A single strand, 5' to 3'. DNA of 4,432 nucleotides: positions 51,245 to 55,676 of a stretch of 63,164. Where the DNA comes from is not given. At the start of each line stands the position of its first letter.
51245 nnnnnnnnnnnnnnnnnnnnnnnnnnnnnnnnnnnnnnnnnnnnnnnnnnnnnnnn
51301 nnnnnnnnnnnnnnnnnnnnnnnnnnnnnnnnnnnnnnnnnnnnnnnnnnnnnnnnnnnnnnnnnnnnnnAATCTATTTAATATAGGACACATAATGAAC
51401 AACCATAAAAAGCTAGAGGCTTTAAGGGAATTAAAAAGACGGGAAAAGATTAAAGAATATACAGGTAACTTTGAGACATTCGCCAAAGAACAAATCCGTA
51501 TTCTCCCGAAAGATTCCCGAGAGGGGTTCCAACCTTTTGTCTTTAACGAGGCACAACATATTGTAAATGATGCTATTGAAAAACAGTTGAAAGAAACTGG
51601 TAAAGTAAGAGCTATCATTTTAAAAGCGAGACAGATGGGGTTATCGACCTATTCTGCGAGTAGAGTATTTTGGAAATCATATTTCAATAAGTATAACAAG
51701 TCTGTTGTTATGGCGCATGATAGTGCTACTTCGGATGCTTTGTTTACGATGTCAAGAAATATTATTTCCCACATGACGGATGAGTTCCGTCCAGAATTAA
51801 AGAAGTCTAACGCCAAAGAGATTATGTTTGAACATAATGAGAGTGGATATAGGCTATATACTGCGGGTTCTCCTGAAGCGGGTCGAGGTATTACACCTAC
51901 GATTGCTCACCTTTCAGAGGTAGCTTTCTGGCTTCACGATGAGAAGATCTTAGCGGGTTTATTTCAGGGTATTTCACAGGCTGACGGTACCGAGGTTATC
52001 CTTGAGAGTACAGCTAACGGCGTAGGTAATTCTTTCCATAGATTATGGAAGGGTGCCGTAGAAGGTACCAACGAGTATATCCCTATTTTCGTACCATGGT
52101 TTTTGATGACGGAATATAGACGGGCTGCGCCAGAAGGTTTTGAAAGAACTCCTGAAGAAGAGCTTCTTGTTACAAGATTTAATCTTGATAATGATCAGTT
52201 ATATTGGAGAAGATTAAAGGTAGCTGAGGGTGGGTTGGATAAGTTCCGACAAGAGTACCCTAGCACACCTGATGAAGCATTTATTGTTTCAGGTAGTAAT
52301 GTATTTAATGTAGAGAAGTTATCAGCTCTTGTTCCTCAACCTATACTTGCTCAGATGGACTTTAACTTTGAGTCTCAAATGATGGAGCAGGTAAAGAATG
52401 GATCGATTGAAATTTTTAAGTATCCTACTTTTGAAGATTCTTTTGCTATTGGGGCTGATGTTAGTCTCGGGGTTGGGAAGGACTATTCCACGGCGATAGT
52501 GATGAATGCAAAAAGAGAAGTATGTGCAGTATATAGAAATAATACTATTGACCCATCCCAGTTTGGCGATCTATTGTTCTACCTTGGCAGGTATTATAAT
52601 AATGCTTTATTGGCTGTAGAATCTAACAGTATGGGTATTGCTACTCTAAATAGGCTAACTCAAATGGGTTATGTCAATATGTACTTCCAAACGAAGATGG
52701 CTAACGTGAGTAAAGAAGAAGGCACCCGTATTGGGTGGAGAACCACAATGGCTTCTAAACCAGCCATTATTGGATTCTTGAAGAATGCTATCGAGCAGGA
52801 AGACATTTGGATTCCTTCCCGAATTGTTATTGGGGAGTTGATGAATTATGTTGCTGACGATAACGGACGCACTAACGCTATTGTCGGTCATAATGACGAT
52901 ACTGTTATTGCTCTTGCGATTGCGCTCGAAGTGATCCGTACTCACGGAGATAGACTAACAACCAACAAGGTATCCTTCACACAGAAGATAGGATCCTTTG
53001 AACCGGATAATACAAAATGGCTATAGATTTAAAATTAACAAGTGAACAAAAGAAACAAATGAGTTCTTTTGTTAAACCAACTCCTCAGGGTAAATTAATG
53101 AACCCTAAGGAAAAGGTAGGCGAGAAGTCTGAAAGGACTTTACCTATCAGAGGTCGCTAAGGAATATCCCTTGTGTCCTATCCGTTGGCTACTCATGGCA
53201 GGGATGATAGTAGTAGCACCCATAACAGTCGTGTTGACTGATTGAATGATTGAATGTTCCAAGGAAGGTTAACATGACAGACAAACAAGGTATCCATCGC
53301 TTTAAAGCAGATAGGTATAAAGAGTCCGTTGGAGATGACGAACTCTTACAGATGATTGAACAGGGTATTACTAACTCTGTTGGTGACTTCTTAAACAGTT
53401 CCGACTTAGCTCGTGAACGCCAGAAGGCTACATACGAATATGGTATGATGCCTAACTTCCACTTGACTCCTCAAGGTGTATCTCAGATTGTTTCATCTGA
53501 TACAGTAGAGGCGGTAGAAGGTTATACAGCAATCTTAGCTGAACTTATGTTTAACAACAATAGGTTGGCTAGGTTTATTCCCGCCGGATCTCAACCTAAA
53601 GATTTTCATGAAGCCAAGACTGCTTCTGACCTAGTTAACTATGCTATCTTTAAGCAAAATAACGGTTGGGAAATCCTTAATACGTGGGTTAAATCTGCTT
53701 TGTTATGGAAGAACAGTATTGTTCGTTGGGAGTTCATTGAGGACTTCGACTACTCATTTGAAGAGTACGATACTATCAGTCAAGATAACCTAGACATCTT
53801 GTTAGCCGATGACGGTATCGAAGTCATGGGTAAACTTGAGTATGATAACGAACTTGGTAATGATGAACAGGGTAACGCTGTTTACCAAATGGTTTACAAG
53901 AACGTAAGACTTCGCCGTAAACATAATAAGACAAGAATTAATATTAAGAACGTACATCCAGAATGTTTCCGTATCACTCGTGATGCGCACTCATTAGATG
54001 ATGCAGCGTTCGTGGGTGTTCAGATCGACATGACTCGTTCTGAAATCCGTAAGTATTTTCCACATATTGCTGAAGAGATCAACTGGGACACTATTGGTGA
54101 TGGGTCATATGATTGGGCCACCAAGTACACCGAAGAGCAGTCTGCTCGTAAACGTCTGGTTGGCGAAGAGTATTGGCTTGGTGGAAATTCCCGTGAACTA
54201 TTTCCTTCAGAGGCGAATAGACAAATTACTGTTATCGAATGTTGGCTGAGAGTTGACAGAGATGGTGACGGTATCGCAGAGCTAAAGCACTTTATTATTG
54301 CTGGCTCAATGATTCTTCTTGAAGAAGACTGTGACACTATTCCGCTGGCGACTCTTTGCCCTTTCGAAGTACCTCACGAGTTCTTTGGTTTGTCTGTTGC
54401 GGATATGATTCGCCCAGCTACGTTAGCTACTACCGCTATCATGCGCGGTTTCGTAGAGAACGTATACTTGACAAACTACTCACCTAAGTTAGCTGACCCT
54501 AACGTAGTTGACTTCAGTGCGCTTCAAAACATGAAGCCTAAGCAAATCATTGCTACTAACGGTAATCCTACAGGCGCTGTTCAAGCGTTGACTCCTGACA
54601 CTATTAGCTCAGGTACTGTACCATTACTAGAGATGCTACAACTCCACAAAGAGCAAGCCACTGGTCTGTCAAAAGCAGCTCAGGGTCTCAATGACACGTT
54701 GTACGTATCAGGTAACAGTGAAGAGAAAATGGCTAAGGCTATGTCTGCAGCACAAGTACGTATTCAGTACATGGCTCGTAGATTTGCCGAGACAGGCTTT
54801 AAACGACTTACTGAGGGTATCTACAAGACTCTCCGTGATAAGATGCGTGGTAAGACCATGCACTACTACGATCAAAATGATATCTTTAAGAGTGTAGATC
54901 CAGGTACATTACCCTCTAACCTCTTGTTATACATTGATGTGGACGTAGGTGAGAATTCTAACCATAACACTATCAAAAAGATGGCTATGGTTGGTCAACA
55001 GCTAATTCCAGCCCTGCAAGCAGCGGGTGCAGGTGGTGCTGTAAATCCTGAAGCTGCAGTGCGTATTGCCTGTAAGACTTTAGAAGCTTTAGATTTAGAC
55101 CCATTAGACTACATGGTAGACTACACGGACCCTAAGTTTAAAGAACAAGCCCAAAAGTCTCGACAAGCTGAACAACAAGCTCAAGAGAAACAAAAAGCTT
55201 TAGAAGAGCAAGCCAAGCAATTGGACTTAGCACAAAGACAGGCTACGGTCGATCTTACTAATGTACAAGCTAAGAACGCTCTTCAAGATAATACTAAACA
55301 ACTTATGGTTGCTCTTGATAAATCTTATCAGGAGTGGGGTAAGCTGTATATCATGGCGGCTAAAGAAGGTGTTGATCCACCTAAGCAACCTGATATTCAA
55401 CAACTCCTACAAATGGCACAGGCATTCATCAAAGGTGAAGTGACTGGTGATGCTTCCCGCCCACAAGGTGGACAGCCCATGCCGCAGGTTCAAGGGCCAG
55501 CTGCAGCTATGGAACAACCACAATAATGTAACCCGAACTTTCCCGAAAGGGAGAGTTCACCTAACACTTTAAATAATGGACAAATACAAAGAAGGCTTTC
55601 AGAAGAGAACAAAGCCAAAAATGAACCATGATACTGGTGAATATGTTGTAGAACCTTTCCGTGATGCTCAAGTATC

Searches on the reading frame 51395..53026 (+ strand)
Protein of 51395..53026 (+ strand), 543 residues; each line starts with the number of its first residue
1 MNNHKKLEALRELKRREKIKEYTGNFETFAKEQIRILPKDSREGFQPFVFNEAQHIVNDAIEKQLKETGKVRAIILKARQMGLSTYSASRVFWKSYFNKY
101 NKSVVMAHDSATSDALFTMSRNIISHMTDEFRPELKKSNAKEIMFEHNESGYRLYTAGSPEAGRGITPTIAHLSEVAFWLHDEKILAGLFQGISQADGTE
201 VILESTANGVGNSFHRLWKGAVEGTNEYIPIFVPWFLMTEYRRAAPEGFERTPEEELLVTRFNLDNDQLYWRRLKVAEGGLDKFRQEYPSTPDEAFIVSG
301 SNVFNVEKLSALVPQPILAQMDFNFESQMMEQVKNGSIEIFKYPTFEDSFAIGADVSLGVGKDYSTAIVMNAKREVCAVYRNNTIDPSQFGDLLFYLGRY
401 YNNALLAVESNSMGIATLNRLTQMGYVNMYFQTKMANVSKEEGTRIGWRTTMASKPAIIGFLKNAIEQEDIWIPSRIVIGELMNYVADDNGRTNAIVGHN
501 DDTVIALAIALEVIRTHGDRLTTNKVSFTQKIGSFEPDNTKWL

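Call 26: search_protein_families(library=phrogs, proteins=[window:51395-53026:+], max_evalue=0.001)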
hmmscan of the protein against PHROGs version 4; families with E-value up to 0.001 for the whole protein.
window:51395-53026:+ (543 aa): 6 families
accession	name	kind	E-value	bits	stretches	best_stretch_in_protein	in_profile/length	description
phrog_2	-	head and packaging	4.5e-29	102.8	1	35-517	251-595/807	terminase large subunit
phrog_38407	-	unknown function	1.2e-18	68.3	2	340-513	172-347/370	-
phrog_24361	-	head and packaging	4.8e-16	60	1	384-526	7-150/162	terminase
phrog_5989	-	head and packaging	2.5e-08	34.4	1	56-178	158-262/347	terminase large subunit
phrog_6681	-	head and packaging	5.2e-06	26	0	280-310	432-462/758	terminase large subunit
phrog_26724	-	unknown function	2.4e-05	25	1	67-209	44-185/192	-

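Call 104: find_related_loci(query=window:51395-53023:+, collection=viral_contigs, flank=7000)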
Query window:51395-53023:+ (543 aa) in viral_contigs; peptide patterns used: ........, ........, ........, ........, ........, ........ (x = any residue, [..] = any of these).
194 stretches matched a pattern; 194 encode a relative of the query (tblastn E <= 1e-3); the best 80 are kept; 80 distinct loci.
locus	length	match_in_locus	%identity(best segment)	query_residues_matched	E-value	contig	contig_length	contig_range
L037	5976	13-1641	100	1-543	0e+0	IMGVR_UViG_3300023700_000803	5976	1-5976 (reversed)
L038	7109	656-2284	95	1-543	0e+0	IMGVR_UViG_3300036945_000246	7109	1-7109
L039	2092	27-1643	96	5-543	0e+0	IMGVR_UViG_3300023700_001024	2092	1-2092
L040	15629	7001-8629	95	1-543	0e+0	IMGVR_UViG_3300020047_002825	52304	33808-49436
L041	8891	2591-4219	94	1-543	0e+0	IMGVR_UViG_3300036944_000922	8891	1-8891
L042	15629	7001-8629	94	1-543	0e+0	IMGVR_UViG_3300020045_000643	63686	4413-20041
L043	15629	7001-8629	94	1-543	0e+0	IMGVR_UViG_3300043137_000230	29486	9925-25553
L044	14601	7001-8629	94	1-543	0e+0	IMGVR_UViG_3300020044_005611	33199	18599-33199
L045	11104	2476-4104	94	1-543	0e+0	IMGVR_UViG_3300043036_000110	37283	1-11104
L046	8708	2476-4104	94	1-543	0e+0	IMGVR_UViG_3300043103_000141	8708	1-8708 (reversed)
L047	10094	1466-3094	92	1-543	0e+0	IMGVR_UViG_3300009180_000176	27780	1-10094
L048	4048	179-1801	88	3-543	0e+0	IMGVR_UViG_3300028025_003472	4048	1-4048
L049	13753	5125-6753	88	1-543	0e+0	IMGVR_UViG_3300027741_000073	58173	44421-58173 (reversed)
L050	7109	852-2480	88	1-543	0e+0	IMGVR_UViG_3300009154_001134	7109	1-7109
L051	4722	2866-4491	86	2-543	0e+0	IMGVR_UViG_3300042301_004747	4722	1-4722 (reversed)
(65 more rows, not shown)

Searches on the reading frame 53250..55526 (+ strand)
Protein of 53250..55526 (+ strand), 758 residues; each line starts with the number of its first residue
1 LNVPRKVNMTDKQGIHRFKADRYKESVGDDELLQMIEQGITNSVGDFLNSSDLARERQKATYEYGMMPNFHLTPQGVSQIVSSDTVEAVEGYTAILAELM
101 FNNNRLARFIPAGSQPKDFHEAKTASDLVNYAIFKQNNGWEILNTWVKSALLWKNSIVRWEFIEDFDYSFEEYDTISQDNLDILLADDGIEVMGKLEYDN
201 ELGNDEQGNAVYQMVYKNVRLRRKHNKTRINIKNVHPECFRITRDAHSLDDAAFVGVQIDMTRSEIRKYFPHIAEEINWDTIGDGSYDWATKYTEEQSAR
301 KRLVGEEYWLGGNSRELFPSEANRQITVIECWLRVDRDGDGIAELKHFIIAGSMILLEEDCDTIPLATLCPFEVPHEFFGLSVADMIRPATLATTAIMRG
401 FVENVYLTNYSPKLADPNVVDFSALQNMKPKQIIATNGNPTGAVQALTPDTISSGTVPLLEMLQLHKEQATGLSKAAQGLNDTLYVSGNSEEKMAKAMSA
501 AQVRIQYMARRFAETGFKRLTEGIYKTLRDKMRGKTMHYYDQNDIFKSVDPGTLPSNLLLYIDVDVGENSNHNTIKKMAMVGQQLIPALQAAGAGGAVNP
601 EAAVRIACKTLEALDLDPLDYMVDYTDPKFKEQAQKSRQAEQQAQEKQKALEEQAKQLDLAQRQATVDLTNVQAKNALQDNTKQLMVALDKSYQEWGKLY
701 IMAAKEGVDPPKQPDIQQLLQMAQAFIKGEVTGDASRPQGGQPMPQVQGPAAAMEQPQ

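Call 26: search_protein_families(library=phrogs, proteins=[window:53250-55526:+], max_evalue=0.001)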
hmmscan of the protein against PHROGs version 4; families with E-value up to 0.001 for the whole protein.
window:53250-55526:+ (758 aa): 3 families
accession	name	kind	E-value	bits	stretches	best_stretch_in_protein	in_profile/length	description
phrog_1216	-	head and packaging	9.6e-84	283.2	1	51-690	32-673/714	portal protein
phrog_332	-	connector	1.3e-13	51.2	1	78-673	58-548/560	head-tail adaptor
phrog_156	-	head and packaging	2e-07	30.8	1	211-337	131-229/681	portal protein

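Call 109: search_dna_similar(query=window:53250-55526:+, collection=phages, mode=protein, max_rows=20, max_evalue=0.00001)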
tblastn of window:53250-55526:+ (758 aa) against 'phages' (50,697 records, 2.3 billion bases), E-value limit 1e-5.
Records with a match: 294; places in all: 296; records where one place covers at least 80% of the query: 1.
Best place of each record, by identity: <60% 294.
By first word of the organism name: Pseudomonas 105; Escherichia 94; Vibrio 19; Aeromonas 11; Proteus 8; Caudoviricetes 7; Sulfitobacter 7; Salmonella 7; Rhizobium 5; Cronobacter 5; and 18 more.
By host as written in the record: Escherichia coli 52; Pseudomonas aeruginosa 39; - 26; Pseudomonas aeruginosa PAO1 16; Aeromonas hydrophila 9; Pseudomonas sp. 7; Vibrio parahaemolyticus 7; Sulfitobacter sp. CB2047 6; and 87 more.
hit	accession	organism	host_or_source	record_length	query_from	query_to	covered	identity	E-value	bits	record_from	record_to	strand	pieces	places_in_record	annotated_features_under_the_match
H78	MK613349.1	Roseobacter phage CRP-7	Rhodobacteraceae bacterium FZCC0042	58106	23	729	93%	52.2%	0e+0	734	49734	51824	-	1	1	putative portal protein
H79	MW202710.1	Caudoviricetes sp.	Manatee Spring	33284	28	600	76%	29.3%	5e-51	199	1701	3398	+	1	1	head to tail connecting protein | sip4 zipper protein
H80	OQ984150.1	Phage C72C1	-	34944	25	614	78%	27.6%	3e-46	185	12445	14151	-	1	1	portal protein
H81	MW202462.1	Caudoviricetes sp.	Manatee Spring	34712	31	584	73%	29.2%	1e-52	204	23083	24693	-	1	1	head to tail connecting protein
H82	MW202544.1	Bacteriophage sp.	Manatee Spring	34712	31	584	73%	29.2%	1e-52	204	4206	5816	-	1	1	head to tail connecting protein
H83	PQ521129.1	Photobacterium phage PhCF1.2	Photobacterium ganghwense CF1.2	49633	25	601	76%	28.0%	1e-52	204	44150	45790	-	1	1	portal protein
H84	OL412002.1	Pseudomonas phage BroderSalsa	Pseudomonas sp. ERG2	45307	20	598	76%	27.8%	9e-49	192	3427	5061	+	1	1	portal protein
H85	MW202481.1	Caudoviricetes sp.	Manatee Spring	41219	30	593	74%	28.4%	1e-52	204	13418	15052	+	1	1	head to tail connecting protein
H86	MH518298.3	Pseudomonas phage SCYZ1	Pseudomonas fluorescens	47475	20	598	76%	27.3%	1e-45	182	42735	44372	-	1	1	portal protein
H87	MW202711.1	Caudoviricetes sp.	Manatee Spring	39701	39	602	74%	27.9%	2e-44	179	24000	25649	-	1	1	head to tail connecting protein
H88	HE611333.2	Pseudomonas phage tf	Pseudomonas putida PpG1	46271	29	598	75%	26.9%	5e-47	187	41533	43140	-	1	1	portal protein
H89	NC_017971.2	Pseudomonas phage tf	Pseudomonas putida PpG1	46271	29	598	75%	26.9%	5e-47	187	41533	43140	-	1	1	portal protein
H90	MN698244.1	Pelagibacter phage HTVC106P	Candidatus Pelagibacter sp. HTCC7211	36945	27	594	75%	27.0%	2e-49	194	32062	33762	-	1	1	hypothetical protein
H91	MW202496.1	Caudoviricetes sp.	Manatee Spring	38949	37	600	74%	27.0%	8e-43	174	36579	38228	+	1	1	head to tail connecting protein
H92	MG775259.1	Pseudomonas phage Bjorn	Pseudomonas sp. CT12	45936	33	598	75%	26.9%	4e-49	193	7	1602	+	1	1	portal protein | hypothetical protein | ribosome_binding_site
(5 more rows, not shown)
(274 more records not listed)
